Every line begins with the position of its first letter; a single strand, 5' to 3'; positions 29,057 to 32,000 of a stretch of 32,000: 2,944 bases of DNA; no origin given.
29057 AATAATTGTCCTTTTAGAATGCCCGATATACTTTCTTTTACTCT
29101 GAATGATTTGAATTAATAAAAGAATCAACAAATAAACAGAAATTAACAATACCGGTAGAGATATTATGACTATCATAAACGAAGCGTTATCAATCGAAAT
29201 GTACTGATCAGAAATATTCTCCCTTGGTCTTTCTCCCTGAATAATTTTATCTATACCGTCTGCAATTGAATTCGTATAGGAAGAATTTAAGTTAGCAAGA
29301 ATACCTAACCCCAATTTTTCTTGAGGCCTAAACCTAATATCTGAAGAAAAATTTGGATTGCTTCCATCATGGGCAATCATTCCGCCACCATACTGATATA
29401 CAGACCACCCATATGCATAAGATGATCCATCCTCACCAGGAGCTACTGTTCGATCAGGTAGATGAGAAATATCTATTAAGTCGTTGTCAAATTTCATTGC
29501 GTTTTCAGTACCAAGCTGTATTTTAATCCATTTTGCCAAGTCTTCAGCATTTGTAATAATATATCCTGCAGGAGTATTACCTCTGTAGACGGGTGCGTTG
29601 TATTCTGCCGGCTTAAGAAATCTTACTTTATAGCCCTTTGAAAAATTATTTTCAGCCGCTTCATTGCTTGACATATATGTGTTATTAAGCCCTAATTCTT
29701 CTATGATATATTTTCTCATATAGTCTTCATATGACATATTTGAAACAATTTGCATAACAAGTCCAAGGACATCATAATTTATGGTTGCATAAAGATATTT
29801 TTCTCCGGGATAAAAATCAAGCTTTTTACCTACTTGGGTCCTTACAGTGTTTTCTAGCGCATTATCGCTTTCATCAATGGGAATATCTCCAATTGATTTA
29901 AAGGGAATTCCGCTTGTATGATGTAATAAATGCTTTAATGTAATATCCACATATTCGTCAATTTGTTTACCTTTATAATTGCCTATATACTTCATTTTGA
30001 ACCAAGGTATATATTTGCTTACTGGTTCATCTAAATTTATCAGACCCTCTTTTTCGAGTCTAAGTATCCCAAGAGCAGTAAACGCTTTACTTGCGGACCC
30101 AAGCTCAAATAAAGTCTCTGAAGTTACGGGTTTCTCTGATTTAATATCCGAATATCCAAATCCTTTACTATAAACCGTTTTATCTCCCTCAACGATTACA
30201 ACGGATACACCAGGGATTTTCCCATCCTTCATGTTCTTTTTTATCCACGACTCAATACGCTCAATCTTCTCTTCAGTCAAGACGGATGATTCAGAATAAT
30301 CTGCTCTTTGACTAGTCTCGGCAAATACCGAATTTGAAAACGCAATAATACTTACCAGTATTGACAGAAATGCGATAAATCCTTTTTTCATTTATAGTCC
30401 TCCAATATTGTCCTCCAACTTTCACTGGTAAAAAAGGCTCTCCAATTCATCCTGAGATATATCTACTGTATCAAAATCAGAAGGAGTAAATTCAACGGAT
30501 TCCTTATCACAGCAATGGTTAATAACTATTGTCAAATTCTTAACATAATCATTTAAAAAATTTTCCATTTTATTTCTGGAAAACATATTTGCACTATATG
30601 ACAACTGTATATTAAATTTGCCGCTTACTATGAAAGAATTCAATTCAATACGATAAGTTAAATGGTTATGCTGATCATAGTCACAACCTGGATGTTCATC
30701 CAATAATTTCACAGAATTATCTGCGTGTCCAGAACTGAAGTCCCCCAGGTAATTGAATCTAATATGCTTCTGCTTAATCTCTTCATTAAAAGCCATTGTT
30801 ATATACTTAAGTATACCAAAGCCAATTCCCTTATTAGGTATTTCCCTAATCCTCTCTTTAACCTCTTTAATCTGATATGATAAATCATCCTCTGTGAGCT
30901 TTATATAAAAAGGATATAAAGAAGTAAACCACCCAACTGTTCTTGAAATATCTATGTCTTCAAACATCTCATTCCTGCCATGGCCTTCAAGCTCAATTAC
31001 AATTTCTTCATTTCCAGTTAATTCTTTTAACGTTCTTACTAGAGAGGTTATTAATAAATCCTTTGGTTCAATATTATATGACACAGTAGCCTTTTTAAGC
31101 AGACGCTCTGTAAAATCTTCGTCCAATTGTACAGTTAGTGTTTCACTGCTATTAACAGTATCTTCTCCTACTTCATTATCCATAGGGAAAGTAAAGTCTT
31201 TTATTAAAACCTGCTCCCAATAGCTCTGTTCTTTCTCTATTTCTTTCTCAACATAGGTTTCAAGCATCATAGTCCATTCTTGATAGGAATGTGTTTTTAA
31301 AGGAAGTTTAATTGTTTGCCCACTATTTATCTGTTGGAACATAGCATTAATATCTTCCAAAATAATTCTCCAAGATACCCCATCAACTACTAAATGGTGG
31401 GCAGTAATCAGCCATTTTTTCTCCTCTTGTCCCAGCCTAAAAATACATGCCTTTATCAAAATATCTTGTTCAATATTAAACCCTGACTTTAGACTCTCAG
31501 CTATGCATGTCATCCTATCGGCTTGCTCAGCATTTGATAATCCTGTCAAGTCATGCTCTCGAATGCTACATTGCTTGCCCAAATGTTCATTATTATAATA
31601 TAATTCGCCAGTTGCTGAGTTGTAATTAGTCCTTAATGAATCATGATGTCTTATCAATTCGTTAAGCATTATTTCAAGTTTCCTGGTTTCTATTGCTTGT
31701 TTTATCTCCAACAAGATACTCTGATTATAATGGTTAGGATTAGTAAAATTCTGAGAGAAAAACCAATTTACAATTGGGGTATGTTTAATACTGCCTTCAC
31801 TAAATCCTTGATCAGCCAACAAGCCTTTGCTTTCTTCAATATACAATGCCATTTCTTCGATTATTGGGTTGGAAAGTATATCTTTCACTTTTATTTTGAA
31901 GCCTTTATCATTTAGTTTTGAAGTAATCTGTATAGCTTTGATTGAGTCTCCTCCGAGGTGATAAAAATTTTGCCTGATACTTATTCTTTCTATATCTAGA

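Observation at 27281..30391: Prodrug-type S12 peptidase and ABC exporter fused into one 1036-aa protein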

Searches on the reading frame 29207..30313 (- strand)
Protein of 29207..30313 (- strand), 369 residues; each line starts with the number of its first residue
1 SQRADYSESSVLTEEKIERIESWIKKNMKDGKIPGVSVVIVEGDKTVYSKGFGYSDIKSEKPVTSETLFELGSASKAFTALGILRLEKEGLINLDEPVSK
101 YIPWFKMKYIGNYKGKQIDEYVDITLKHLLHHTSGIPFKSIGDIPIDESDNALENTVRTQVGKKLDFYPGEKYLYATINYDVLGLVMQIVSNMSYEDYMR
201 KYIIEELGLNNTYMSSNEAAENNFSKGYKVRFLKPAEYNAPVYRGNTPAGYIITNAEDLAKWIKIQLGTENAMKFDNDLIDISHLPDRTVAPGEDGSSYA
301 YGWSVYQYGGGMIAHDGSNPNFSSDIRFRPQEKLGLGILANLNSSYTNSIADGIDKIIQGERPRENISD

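Call 31: search_protein_representatives(protein=window:29207-30313:-)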
Query: 369 residues. Proteins with E-value up to 0.001 (for the whole library): 97730; up to 1e-10: 44188; up to 1e-30: 1457. The best 150 are listed.
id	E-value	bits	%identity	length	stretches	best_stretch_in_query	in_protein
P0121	1.6e-130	451.5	57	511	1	20-364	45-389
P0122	8.9e-125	432.7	58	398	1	11-332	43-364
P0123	2.2e-123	428.1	53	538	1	7-368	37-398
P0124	2.8e-121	421.1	52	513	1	9-368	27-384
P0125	3.8e-115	401.0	55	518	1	11-369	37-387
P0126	9.2e-109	380.0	50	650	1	12-368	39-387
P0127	1.4e-108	379.4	50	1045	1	15-363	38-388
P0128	2.2e-108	378.8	54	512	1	11-367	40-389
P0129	1.7e-107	375.8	53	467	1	12-369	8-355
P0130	7.6e-107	373.7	51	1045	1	12-364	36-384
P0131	9.5e-106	370.1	51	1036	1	7-362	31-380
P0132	1.6e-105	369.3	52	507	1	8-368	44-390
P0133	1.2e-104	366.4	54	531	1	6-359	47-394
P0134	2.3e-104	365.5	50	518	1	7-369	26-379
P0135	5.8e-102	357.6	51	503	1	10-366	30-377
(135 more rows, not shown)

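Call 37: find_encoding_contigs(protein=P0121, flank=6000, max_places=2)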
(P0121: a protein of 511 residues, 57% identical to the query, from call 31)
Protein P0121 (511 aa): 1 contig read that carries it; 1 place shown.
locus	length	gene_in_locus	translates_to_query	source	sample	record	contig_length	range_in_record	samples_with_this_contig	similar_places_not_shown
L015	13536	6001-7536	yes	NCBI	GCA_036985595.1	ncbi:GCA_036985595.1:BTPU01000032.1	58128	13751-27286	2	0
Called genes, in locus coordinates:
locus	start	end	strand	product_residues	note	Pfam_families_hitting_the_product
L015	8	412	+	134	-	-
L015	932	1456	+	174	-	PF02357:NusG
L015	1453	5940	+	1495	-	PF00668:Condensation, PF00501:AMP-binding, PF13193:AMP-binding_C, PF00550:PP-binding (weak), PF00668:Condensation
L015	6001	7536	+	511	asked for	PF00144:Beta-lactamase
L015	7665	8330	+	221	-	PF14229:DUF4332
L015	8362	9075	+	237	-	PF00561:Abhydrolase_1 (faint), PF00975:Thioesterase, PF03959:FSH1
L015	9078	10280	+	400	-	PF06508:QueC (weak)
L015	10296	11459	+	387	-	PF00155:Aminotran_1_2, PF01053:Cys_Met_Meta_PP (weak)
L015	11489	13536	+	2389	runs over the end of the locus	PF00668:Condensation, PF00501:AMP-binding, PF00550:PP-binding, PF00109:ketoacyl-synt, PF02801:Ketoacyl-synt_C, PF16197:KAsynt_C_assoc, PF22621:CurL-like_PKS_C, PF22336:RhiE-like_linker, +7 more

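Call 38: find_encoding_contigs(protein=P0123, flank=6000, max_places=2)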
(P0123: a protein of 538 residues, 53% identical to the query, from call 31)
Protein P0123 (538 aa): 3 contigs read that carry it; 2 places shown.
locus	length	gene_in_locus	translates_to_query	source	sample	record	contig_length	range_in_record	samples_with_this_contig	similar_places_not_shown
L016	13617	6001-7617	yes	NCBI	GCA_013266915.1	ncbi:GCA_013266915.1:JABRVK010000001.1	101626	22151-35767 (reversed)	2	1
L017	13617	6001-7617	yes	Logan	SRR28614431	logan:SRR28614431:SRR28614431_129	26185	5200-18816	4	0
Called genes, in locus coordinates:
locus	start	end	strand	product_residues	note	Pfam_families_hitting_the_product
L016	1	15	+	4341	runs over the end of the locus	PF00109:ketoacyl-synt, PF02801:Ketoacyl-synt_C, PF16197:KAsynt_C_assoc, PF22336:RhiE-like_linker, PF22621:CurL-like_PKS_C, PF08659:KR, PF00550:PP-binding, PF00668:Condensation, +13 more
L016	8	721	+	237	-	PF00975:Thioesterase, PF00561:Abhydrolase_1 (faint), PF12697:Abhydrolase_6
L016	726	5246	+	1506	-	PF00668:Condensation, PF00501:AMP-binding, PF13193:AMP-binding_C, PF00550:PP-binding, PF00668:Condensation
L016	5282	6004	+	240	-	PF00975:Thioesterase, PF12697:Abhydrolase_6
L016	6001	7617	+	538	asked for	PF00144:Beta-lactamase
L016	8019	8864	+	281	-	PF02737:3HCDH_N, PF00725:3HCDH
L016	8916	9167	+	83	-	PF00550:PP-binding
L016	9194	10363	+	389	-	PF02771:Acyl-CoA_dh_N, PF02770:Acyl-CoA_dh_M, PF00441:Acyl-CoA_dh_1, PF08028:Acyl-CoA_dh_2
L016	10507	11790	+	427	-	PF00698:Acyl_transf_1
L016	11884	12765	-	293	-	PF02517:Rce1-like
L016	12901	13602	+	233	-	PF00072:Response_reg, PF00486:Trans_reg_C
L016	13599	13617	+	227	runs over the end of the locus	-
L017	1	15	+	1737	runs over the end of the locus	?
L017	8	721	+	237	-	PF00975:Thioesterase, PF00561:Abhydrolase_1 (faint), PF12697:Abhydrolase_6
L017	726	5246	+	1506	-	PF00668:Condensation, PF00501:AMP-binding, PF13193:AMP-binding_C, PF00550:PP-binding, PF00668:Condensation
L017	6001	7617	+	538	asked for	PF00144:Beta-lactamase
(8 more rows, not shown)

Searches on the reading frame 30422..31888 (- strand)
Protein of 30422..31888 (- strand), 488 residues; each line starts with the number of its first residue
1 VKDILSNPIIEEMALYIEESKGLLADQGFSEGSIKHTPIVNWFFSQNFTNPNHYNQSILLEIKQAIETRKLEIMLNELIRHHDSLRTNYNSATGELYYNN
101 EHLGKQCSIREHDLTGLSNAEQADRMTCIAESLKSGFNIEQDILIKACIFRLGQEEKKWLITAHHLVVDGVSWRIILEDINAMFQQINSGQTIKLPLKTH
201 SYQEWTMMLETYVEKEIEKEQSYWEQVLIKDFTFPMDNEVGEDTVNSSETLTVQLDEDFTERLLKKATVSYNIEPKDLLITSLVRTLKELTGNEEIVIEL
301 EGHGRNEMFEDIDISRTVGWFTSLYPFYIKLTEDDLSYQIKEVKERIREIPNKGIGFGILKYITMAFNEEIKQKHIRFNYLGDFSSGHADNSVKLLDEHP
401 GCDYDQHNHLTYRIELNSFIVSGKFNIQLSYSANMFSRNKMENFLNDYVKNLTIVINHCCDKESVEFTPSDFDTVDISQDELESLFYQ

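Call 5: search_protein_families(library=pfam, proteins=[window:30422-31888:-], max_evalue=0.00001)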
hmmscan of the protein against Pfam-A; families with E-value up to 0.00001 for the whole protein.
window:30422-31888:- (488 aa): 1 family
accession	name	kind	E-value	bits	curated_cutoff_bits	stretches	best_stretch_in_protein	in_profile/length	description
PF00668.25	Condensation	-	3.4e-80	270.4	30.6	1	42-476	15-454/456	Condensation domain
